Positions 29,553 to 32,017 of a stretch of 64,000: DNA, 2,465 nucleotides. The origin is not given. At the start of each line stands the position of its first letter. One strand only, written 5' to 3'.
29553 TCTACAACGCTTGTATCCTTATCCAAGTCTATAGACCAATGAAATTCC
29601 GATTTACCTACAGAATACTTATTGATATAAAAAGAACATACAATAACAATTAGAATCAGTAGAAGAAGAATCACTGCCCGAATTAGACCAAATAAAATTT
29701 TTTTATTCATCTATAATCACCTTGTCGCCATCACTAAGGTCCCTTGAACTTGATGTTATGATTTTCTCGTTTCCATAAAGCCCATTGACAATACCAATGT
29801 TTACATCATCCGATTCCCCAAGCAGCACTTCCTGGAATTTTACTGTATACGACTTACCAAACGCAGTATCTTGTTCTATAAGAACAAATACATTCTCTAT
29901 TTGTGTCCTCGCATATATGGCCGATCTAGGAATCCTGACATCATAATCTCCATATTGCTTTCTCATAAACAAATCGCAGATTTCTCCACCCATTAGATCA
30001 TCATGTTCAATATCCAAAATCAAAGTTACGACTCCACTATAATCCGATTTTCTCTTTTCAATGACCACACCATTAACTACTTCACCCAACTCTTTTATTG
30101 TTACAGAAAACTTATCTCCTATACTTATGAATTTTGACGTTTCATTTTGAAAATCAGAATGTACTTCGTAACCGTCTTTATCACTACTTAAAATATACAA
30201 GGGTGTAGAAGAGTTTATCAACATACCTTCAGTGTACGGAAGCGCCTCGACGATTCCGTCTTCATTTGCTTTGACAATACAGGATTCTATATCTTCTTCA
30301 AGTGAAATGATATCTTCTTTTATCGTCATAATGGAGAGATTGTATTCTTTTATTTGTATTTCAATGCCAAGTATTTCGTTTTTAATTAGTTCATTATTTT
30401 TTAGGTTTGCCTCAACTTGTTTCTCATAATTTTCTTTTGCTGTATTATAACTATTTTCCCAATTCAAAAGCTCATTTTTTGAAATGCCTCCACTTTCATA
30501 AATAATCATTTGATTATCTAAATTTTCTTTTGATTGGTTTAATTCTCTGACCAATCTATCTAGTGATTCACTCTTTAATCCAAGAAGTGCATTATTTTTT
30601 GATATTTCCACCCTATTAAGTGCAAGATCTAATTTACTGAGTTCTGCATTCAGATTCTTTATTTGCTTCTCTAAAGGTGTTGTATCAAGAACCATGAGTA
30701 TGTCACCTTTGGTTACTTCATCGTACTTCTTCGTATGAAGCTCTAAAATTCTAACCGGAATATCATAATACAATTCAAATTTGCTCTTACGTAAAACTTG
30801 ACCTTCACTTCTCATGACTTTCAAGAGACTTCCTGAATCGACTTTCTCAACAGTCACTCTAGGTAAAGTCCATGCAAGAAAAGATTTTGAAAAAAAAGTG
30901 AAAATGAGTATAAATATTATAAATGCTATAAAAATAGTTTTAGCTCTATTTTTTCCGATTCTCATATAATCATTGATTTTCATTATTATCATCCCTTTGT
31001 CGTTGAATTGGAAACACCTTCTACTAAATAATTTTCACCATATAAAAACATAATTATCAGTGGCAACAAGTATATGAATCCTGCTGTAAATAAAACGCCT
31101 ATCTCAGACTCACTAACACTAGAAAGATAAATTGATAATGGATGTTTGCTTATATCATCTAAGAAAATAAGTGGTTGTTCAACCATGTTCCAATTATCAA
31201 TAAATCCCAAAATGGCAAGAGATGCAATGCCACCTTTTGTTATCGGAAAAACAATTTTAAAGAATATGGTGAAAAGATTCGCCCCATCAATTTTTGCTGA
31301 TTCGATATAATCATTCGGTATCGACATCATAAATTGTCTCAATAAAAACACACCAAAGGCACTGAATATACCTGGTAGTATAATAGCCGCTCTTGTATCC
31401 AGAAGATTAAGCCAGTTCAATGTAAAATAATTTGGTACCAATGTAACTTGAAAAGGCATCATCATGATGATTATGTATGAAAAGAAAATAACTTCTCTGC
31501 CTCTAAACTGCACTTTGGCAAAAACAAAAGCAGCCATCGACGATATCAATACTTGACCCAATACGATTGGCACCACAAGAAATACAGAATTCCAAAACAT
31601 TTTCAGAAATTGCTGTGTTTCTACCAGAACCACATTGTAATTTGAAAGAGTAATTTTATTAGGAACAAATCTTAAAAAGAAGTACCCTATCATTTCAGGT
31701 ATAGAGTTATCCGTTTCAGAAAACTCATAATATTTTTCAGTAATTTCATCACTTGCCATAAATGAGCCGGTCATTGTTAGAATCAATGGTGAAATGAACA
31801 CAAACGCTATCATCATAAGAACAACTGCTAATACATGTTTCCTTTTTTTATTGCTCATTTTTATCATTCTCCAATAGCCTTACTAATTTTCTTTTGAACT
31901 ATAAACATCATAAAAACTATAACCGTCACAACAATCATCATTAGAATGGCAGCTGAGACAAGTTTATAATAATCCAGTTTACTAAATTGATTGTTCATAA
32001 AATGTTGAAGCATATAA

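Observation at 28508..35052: Chimeric operon: sugar ABC importer components fused to HlyD adaptor + MacB/FtsX-like permease, no ATPase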

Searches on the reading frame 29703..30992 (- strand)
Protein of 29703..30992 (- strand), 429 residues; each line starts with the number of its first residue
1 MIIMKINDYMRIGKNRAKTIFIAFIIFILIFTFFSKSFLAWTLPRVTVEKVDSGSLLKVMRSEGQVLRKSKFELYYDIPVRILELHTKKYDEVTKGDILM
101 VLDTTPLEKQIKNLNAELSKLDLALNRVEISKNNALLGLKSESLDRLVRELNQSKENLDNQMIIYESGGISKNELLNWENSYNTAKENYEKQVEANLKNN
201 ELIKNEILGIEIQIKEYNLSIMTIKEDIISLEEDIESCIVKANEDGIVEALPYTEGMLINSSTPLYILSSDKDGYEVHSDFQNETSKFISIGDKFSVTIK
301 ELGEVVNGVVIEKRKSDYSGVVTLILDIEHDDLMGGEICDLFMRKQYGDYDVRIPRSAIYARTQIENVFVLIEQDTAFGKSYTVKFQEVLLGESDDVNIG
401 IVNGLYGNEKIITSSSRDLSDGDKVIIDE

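Call 3: search_protein_families(library=pfam, proteins=[window:29703-30992:-], max_evalue=0.01)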
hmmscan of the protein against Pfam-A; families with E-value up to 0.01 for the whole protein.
window:29703-30992:- (429 aa): 3 families
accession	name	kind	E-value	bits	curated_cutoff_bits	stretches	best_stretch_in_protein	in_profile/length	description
PF16576.10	HlyD_D23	-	8e-05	22.5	30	1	171-307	52-178/214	Barrel-sandwich domain of CusB or HlyD membrane-fusion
PF13533.13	Biotin_lipoyl_2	-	0.0065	16.7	29.8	0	82-103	11-32/32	Biotin-lipoyl like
PF13437.12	HlyD_3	-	0.0072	17.5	22.2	0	240-311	2-74/106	HlyD family secretion protein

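Call 4: search_protein_families(library=ncbifam, proteins=[window:29703-30992:-], max_evalue=0.01)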
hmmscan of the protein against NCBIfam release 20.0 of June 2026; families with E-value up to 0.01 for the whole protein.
window:29703-30992:- (429 aa): 9 families
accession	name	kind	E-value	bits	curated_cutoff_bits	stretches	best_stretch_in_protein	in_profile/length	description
TIGR00999.1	8a0102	subfamily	1.4e-14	53.9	319.3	1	172-414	26-265/271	CzcB/NccB family metal efflux transporter periplasmic adaptor subunit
TIGR00998.1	8a0101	subfamily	4.4e-14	52.2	390.8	1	81-303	52-269/334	EmrA/EmrK family multidrug efflux transporter periplasmic adaptor subunit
TIGR01730.1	RND_mfp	subfamily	3.2e-13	49.3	94.9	1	225-426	122-320/322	efflux RND transporter periplasmic adaptor subunit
TIGR01843.1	type_I_hlyD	subfamily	2.3e-11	43.3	208.65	2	82-229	54-181/422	HlyD family type I secretion periplasmic adaptor subunit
NF008606.0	PRK11578.1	equivalog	2.9e-09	36.5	342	1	15-161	5-149/371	macrolide transporter subunit MacA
NF007785.0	PRK10476.1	equivalog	1.5e-08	33.8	376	1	75-298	52-268/347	multidrug transporter subunit MdtN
TIGR02971.1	heterocyst_DevB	subfamily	4.4e-08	32.9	129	1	81-311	26-276/327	ABC exporter membrane fusion protein, DevB family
NF002939.0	PRK03598.1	equivalog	8.5e-06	25.2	393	1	74-272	47-239/332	secretion protein HlyD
TIGR03794.1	NHLM_micro_HlyD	equivalog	9.6e-05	21.4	156.2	0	82-292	69-311/421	NHLP bacteriocin system secretion protein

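Call 18: find_homologous_proteins(query=window:29703-30992:-)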
Query window:29703-30992:- (429 aa): 13 proteins with E <= 0.001 among 7163 candidates.
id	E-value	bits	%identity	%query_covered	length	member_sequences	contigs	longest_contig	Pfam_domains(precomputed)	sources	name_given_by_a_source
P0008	1.4e-268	908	100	99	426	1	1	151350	PF25989.1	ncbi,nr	ncbi:MAG: hypothetical protein JEZ08_11865 [Clostridiales bacterium]|nr:hypothetical protein [Clostr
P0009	3.6e-238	808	87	99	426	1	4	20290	PF25989.1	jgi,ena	-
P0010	7.5e-236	801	87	99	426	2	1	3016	PF25989.1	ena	-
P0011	3.3e-233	792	87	99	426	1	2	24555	PF25989.1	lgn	-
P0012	2.0e-185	635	68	99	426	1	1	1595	-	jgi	-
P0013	4.4e-181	620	66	99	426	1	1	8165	PF25989.1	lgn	-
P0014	1.2e-164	566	61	99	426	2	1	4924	PF25917.1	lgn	-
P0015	6.1e-141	488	85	63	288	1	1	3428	-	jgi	-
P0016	2.3e-125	437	50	99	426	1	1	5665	PF25989.1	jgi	-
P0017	5.5e-116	406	47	100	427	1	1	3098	PF25989.1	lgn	-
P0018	1.9e-107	378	44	99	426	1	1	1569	PF25989.1,PF25917.1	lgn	-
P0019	1.9e-103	365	43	98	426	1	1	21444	PF25989.1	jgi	-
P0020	1.7e-7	49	29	33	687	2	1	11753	-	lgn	-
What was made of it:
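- On Membrane-fusion / periplasmic adaptor protein (HlyD/MacA/YknX): The precomputed PF25989 YknX_C assignment is on record (call 18).
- Checked: The precomputed Pfam domain is PF25989 YknX_C (call 18).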

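Call 19: find_encoding_contigs(protein=P0019, flank=10000, max_places=2)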
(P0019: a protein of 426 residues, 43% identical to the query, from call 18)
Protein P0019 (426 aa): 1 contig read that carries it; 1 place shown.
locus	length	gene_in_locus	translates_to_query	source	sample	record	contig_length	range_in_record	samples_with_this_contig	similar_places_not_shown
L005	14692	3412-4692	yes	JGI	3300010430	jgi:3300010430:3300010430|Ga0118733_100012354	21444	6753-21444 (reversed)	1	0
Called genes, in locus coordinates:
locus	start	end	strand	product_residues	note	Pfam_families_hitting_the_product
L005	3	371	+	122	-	?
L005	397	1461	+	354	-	-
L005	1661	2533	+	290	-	PF00528:BPD_transp_1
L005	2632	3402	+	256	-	PF00528:BPD_transp_1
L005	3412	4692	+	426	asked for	PF25989:YknX_C (weak)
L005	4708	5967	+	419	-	PF12704:MacB_PCD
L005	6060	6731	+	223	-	-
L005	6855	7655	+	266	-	PF00561:Abhydrolase_1, PF12146:Hydrolase_4, PF12697:Abhydrolase_6, PF03096:Ndr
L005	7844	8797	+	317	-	PF00480:ROK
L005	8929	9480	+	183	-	-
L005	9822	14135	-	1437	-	PF00082:Peptidase_S8, PF02225:PA, PF06280:fn3_5, PF19077:Big_13 (faint), PF13287:Fn3_assoc, PF13290:CHB_HEX_C_1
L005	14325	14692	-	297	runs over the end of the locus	-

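Call 20: find_encoding_contigs(protein=P0016, flank=10000, max_places=2)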
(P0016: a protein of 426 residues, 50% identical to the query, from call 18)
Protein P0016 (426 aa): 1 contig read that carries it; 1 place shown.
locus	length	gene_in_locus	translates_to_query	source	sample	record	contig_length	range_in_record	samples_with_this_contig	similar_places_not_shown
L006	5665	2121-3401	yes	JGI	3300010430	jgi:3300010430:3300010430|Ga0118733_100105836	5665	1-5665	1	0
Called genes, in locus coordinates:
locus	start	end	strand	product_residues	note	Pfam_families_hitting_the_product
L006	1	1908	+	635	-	?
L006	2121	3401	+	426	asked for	PF25989:YknX_C (faint)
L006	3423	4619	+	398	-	PF12704:MacB_PCD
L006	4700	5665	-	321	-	PF07670:Gate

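Call 21: find_encoding_contigs(protein=P0017, flank=10000, max_places=2)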
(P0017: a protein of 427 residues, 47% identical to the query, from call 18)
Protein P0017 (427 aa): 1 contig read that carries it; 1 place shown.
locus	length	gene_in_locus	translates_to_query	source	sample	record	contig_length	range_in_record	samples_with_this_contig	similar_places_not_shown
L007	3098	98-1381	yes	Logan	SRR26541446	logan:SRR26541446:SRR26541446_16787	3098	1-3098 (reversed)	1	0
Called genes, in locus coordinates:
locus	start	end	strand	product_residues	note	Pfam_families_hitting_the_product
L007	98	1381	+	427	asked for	PF25989:YknX_C (weak)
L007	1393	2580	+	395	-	PF12704:MacB_PCD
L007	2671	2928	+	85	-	-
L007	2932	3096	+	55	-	?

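Call 23: search_protein_families(library=pfam, proteins=[L005:397-1461:+, L005:3-371:+, L005:4708-5967:+, L005:6060-6731:+, L006:3423-4619:+, L007:1393-2580:+], max_evalue=1)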
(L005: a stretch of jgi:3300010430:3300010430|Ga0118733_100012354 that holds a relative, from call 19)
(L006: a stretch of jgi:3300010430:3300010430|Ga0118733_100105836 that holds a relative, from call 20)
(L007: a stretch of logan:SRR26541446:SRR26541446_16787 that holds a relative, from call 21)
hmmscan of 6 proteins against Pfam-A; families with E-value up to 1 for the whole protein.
L005:397-1461:+ (354 aa): 0 families

L005:3-371:+ (122 aa): 2 families
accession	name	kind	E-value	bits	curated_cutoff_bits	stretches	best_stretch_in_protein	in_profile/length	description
PF13186.11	SPASM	-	2.1e-06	28.3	21.5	1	3-59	6-67/67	Iron-sulfur cluster-binding domain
PF02672.20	CP12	-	0.28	12.4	22.7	1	65-102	24-58/70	CP12 domain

L005:4708-5967:+ (419 aa): 2 families
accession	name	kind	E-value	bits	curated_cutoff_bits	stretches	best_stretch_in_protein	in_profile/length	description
PF12704.14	MacB_PCD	-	5.2e-14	53.5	27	1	83-188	78-179/207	MacB-like periplasmic core domain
PF07118.16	DUF1374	-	0.61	11.1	21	0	253-305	34-85/92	Protein of unknown function (DUF1374)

L005:6060-6731:+ (223 aa): 1 family
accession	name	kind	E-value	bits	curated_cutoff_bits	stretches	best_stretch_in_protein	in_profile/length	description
PF20194.3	DUF6557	-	0.012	16.6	27.8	1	79-194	3-120/144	Family of unknown function (DUF6557)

L006:3423-4619:+ (398 aa): 1 family
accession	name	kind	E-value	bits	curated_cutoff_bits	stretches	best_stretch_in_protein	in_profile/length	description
PF12704.14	MacB_PCD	-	1.9e-17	64.7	27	1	88-193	79-180/207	MacB-like periplasmic core domain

L007:1393-2580:+ (395 aa): 2 families
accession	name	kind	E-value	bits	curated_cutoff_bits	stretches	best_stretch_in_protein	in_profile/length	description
PF12704.14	MacB_PCD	-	3.1e-14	54.2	27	1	19-184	17-173/207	MacB-like periplasmic core domain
PF05514.17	HR_lesion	-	0.0083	16.7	22.6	1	186-300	24-131/138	HR-like lesion-inducing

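Call 25: search_protein_families(library=ncbifam, proteins=[L005:397-1461:+, L005:3-371:+, L005:6060-6731:+], max_evalue=0.1)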
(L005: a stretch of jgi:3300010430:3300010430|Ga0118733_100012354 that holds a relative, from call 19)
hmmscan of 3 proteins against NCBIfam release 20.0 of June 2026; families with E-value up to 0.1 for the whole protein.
L005:397-1461:+ (354 aa): 1 family
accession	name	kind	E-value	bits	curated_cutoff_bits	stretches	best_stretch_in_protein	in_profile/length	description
TIGR04066.1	nat_prod_clost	hypoth_equivalog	6.3e-82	275.4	200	1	2-322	7-335/361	TIGR04066 family peptide maturation system protein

L005:3-371:+ (122 aa): 14 families
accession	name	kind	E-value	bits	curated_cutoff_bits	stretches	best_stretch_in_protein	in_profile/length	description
TIGR04068.1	rSAM_ocin_clost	equivalog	1.7e-40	139.3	500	1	2-109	356-462/462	Cys-rich peptide radical SAM maturase CcpM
NF038170.1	lachnocin_rSAM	equivalog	5.4e-12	45.3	550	1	2-76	330-403/440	lachnocin radical SAM maturase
NF047865.1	rSAM_PapB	equivalog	1.8e-10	40.5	340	1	5-66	254-314/330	PapB family radical SAM/SPASM ranthipeptide maturase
TIGR04085.1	rSAM_more_4Fe4S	domain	1.4e-09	38.2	27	1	4-74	6-81/93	SPASM domain-containing protein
NF035951.1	rSAM_RumMC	equivalog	2.9e-09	36.1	720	1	3-105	395-495/510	RumMC family radical SAM sactipeptide maturase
TIGR04148.1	GG_samocin_CFB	equivalog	3.3e-09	36.4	300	1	3-96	300-393/411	radical SAM peptide maturase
TIGR03974.1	rSAM_six_Cys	equivalog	7e-08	31.8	425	1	5-75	354-424/451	thioether cross-link-forming SCIFF peptide maturase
NF040492.1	not_ScfB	exception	4e-06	26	855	1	7-69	355-417/450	ScfB-related radical SAM/SPASM orphan maturase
TIGR04064.1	rSAM_nif11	equivalog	8e-06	24.8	518.7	1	6-105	342-438/459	nif11-like peptide radical SAM maturase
NF010321.0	PRK13758.1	equivalog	3.4e-05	23.1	441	1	1-98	261-360/370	anaerobic sulfatase-maturase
TIGR04115.1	rSAM_Cxxx_rpt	equivalog_domain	4.8e-05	23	350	1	7-76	260-334/359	radical SAM peptide maturase, CXXX-repeat target family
TIGR03906.1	quino_hemo_SAM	equivalog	7.7e-05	21.5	453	1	7-65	354-411/467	quinohemoprotein amine dehydrogenase maturation protein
TIGR04083.1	rSAM_pep_methan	hypoth_equivalog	0.0014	17.6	300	1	6-66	244-308/376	TIGR04083 family peptide-modifying radical SAM enzyme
TIGR03942.1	sulfatase_rSAM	equivalog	0.0058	15.8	349.45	1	1-91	254-348/363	anaerobic sulfatase maturase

L005:6060-6731:+ (223 aa): 0 families
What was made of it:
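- CcpM radical-SAM and TIGR04066 RiPP maturation genes directly upstream in L005 (call 25).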

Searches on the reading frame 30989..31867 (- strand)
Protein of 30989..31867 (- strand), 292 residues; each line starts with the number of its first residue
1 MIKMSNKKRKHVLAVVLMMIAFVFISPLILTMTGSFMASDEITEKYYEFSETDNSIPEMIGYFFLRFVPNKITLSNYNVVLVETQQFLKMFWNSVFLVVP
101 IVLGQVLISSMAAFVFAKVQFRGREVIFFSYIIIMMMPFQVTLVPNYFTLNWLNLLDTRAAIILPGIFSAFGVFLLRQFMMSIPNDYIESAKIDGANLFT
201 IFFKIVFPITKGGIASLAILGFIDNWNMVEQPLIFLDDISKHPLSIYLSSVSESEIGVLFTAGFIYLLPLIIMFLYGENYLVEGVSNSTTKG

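Call 3: search_protein_families(library=pfam, proteins=[window:30989-31867:-], max_evalue=0.01)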
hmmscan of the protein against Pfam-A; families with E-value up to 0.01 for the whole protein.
window:30989-31867:- (292 aa): 1 family
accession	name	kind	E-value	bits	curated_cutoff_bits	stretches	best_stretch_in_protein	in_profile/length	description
PF00528.27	BPD_transp_1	-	7.5e-15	55.6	26.4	1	106-275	2-173/184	Binding-protein-dependent transport system inner membrane component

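Call 4: search_protein_families(library=ncbifam, proteins=[window:30989-31867:-], max_evalue=0.01)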
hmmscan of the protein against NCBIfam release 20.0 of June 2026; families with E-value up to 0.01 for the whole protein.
window:30989-31867:- (292 aa): 11 families
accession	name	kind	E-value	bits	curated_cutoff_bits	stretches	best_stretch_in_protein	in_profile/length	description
NF008210.0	PRK10973.1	equivalog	1.3e-27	97.2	297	1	79-288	65-279/281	sn-glycerol-3-phosphate ABC transporter permease UgpE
NF040932.1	ABC_arch_GlcU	equivalog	1.8e-23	83.6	340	1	69-285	43-264/272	glucose ABC transporter permease GlcU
NF008231.0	PRK10998.1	equivalog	2.6e-17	63.3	261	1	5-291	8-295/296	maltose ABC transporter permease MalG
NF040931.1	ABC_arch_GlcT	equivalog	5.6e-06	26.2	360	1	167-237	151-223/278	glucose ABC transporter permease GlcT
NF007047.0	PRK09500.1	equivalog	1.1e-05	25.2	326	1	73-222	43-193/257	spermidine/putrescine ABC transporter permease PotC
TIGR01581.1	Mo_ABC_porter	hypoth_equivalog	7.1e-05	22.4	210.3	1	134-256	66-207/225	ABC transporter permease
NF008232.0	PRK10999.1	equivalog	0.0006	18.7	392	1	178-228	396-446/520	maltose ABC transporter permease MalF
TIGR02141.1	modB_ABC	equivalog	0.0014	18.3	182.6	1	133-223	55-146/208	molybdate ABC transporter permease subunit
NF011624.0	PRK15050.1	equivalog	0.0017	17.5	247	0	6-48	21-63/297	2-aminoethylphosphonate ABC transporter permease subunit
NF007963.0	PRK10683.1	equivalog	0.0019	17.6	489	1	153-224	178-251/317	putrescine ABC transporter permease PotH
NF007044.0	PRK09497.1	equivalog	0.0025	17.3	348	0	67-222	43-215/285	spermidine/putrescine ABC transporter permease PotB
